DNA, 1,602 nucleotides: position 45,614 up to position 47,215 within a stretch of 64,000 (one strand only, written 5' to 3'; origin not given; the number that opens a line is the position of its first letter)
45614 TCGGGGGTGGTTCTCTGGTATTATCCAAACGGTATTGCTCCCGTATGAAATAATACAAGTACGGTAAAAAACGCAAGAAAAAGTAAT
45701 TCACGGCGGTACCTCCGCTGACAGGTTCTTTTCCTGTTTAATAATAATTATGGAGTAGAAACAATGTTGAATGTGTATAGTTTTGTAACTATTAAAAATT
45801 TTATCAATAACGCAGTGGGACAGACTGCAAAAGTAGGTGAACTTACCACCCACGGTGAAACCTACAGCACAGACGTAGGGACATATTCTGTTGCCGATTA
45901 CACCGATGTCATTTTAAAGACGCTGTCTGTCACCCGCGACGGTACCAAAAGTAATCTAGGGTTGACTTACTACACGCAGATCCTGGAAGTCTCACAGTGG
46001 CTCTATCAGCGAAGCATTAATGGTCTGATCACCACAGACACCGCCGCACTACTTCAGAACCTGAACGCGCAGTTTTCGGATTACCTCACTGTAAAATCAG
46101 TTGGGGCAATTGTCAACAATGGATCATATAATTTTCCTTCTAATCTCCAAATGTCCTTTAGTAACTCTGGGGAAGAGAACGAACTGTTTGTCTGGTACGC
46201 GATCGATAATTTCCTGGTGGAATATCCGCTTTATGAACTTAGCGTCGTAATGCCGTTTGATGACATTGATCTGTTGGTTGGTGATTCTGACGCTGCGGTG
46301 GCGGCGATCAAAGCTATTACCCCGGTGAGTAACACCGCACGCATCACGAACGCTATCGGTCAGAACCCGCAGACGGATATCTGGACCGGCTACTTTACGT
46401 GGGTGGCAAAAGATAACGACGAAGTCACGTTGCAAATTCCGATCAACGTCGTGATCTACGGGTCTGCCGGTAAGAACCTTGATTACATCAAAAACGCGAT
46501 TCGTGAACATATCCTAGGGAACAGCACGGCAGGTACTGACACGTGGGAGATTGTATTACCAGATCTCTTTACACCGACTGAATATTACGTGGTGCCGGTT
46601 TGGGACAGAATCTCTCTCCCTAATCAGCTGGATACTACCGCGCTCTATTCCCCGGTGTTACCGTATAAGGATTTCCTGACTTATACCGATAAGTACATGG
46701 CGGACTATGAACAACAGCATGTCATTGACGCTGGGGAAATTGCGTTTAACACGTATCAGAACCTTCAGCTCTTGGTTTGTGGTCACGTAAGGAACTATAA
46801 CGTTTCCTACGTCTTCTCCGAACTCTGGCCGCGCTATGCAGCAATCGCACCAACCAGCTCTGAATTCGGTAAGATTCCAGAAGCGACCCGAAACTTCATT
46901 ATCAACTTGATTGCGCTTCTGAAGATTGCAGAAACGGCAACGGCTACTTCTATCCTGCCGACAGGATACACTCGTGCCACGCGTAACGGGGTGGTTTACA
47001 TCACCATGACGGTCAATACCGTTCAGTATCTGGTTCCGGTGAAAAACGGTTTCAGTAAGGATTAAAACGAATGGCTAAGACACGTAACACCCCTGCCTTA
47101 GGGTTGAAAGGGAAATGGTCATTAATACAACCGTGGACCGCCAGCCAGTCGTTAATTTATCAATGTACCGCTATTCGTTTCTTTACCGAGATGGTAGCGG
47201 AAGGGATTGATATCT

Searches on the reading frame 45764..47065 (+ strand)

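Call 17: search_protein_families(library=phrogs, proteins=[window:45764-47065:+], max_evalue=0.001)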
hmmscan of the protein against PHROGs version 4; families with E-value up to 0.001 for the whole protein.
window:45764-47065:+ (433 aa): 1 family
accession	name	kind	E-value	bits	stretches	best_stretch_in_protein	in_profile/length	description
phrog_3293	-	head and packaging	7.4e-132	441.2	1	1-432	1-433/436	virion structural protein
